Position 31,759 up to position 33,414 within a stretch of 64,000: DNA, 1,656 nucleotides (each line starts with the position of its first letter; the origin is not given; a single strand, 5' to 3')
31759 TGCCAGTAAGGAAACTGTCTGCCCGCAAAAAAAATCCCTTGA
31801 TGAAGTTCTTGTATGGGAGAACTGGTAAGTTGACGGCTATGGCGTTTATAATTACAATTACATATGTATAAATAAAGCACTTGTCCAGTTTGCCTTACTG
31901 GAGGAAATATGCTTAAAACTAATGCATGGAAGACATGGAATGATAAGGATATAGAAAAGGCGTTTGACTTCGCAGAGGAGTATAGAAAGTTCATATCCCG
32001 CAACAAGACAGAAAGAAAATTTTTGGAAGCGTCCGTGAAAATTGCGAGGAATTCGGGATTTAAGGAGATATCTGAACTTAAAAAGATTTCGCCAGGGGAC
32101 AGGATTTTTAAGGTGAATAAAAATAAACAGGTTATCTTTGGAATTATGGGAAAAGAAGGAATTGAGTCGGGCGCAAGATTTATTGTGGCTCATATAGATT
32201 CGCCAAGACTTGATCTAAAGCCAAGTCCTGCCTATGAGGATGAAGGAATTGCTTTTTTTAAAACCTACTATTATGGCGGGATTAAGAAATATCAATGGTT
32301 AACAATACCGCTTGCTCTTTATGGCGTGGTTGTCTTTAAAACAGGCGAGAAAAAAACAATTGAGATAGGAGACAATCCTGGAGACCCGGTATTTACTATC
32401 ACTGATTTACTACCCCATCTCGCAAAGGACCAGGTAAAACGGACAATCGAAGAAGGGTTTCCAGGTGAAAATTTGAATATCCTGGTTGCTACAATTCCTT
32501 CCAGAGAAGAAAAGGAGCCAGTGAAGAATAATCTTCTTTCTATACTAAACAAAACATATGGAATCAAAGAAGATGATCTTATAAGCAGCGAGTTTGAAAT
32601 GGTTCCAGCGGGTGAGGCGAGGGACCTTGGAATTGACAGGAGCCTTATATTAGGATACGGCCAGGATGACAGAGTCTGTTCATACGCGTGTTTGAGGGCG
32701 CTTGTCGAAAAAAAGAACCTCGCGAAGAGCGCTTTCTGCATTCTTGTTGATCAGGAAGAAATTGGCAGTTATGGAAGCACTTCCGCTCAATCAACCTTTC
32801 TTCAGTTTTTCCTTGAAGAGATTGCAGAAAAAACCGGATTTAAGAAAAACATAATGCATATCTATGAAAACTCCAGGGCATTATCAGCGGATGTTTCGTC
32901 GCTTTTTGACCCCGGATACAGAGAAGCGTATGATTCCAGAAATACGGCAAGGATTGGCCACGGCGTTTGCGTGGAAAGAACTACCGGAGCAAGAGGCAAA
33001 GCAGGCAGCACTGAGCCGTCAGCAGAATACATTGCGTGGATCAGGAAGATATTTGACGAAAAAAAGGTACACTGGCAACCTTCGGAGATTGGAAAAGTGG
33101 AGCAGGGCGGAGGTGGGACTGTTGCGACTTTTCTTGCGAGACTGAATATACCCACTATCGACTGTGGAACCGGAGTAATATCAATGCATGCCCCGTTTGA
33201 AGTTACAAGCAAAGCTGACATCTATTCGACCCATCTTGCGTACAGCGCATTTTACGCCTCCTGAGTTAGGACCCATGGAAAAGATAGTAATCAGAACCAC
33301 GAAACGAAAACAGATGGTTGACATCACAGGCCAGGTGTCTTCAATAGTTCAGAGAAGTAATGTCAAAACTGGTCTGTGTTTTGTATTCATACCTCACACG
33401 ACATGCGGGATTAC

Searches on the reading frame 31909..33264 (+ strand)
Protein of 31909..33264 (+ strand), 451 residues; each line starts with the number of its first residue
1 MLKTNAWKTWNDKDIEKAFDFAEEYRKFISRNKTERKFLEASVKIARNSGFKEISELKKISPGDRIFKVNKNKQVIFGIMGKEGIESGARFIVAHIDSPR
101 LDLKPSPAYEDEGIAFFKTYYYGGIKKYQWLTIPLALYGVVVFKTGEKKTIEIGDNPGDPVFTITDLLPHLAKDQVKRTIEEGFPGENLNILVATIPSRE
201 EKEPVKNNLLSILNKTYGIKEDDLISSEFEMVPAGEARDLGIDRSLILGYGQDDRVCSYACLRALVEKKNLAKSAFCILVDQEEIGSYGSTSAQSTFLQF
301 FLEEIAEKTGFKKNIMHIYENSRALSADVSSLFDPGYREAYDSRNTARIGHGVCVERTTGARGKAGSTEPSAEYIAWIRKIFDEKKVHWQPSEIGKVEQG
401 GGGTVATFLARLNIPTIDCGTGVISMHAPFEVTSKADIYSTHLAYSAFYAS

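Call 69: search_protein_families(library=pfam, proteins=[window:31909-33264:+], max_evalue=0.00001)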
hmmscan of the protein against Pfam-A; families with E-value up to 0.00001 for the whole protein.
window:31909-33264:+ (451 aa): 1 family
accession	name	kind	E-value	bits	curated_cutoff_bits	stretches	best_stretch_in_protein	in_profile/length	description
PF02127.20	Peptidase_M18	-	4.2e-89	299.8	24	1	28-449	1-432/432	Aminopeptidase I zinc metalloprotease (M18)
